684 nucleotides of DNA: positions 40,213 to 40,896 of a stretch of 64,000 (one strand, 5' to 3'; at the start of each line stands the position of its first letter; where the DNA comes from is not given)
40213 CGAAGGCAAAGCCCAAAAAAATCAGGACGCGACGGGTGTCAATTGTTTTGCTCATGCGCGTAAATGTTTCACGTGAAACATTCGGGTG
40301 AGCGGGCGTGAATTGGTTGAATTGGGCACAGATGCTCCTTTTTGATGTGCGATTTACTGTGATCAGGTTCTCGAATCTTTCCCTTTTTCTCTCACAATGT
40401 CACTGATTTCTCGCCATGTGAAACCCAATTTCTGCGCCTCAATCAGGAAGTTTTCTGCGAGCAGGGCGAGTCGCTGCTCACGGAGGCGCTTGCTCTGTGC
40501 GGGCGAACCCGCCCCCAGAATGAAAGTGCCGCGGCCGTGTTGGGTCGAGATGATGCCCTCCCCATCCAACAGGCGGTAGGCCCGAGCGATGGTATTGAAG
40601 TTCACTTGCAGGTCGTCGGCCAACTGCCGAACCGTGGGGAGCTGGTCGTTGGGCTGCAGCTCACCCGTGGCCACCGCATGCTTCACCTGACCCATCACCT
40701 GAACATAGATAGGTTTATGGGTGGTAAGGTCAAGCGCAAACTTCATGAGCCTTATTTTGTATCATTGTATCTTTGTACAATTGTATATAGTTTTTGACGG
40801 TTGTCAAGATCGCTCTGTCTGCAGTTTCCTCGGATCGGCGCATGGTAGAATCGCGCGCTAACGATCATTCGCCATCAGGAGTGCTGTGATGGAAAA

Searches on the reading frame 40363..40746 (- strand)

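Call 3: search_protein_families(library=pfam, proteins=[window:40363-40746:-], max_evalue=0.01)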
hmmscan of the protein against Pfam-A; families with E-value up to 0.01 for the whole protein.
window:40363-40746:- (127 aa): 2 families
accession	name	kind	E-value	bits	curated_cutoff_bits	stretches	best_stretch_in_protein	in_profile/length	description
PF00392.27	GntR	-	2.6e-16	59.5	27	1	14-76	2-64/64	Bacterial regulatory proteins, gntR family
PF02082.26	Rrf2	-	0.0031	18.1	30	1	24-76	11-64/132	Iron-dependent Transcriptional regulator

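Call 4: search_protein_families(library=ncbifam, proteins=[window:40363-40746:-], max_evalue=0.01)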
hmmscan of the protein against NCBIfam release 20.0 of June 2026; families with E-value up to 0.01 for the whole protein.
window:40363-40746:- (127 aa): 25 families
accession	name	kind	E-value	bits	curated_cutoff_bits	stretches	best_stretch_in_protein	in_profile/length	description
NF052286.1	ecto_TF_EhuR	exception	4.2e-19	68.4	480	1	9-92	8-91/458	MocR-like ectoine utilization transcription factor EhuR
NF052282.1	PLP_TF_PdxR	equivalog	1.6e-18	67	320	1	12-87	1-76/448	MocR-like pyridoxine biosynthesis transcription factor PdxR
NF047563.1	modulin_PmtR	equivalog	8.4e-18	64.6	200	1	1-118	1-117/125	PSM export ABC transporter transcriptional regulator PmtR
NF053730.1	TransRegRv1152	equivalog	8.7e-18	64.4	170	1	4-109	8-106/120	Rv1152 family transcriptional regulator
NF012025.0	PRK15481.1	equivalog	2.6e-15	56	573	1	17-84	11-78/432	MocR-like B6 salvage transcription factor PtsJ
NF052281.1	rhizopine_MocR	equivalog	1.7e-13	50.1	650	1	3-89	9-95/479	rhizopine catabolism transcriptional regulator MocR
NF052290.2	MocR_like_YczR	exception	5.4e-12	45.1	487.4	1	9-86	16-93/458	MocR-like transcription factor YczR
TIGR02325.1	C_P_lyase_phnF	equivalog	3.3e-11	43.2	156.8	1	12-77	8-73/238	phosphonate metabolism transcriptional regulator PhnF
NF052285.1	GABA_TF_GabR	exception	3e-10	39.5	600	1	14-89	1-76/456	MocR-like transcriptional regulator GabR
TIGR02018.2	his_ut_repres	equivalog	4.4e-09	36.1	220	1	14-78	1-65/226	histidine utilization transcriptional repressor HutC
NF007292.0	PRK09764.1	equivalog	6.1e-09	35.4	281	1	9-76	2-69/240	GntR family transcriptional regulator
NF007741.0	PRK10421.1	equivalog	3.3e-08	33.2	311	1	15-92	10-82/262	transcriptional regulator LldR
NF008491.0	PRK11402.1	subfamily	7.2e-08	32.2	269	1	4-76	3-75/243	GntR family transcriptional regulator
TIGR02404.1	trehalos_R_Bsub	equivalog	1.9e-07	30.9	211.95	1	14-78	2-66/233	trehalose operon repressor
TIGR03337.1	phnR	equivalog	5.1e-07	29.6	296.75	1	14-76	3-65/231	phosphonate utilization transcriptional regulator PhnR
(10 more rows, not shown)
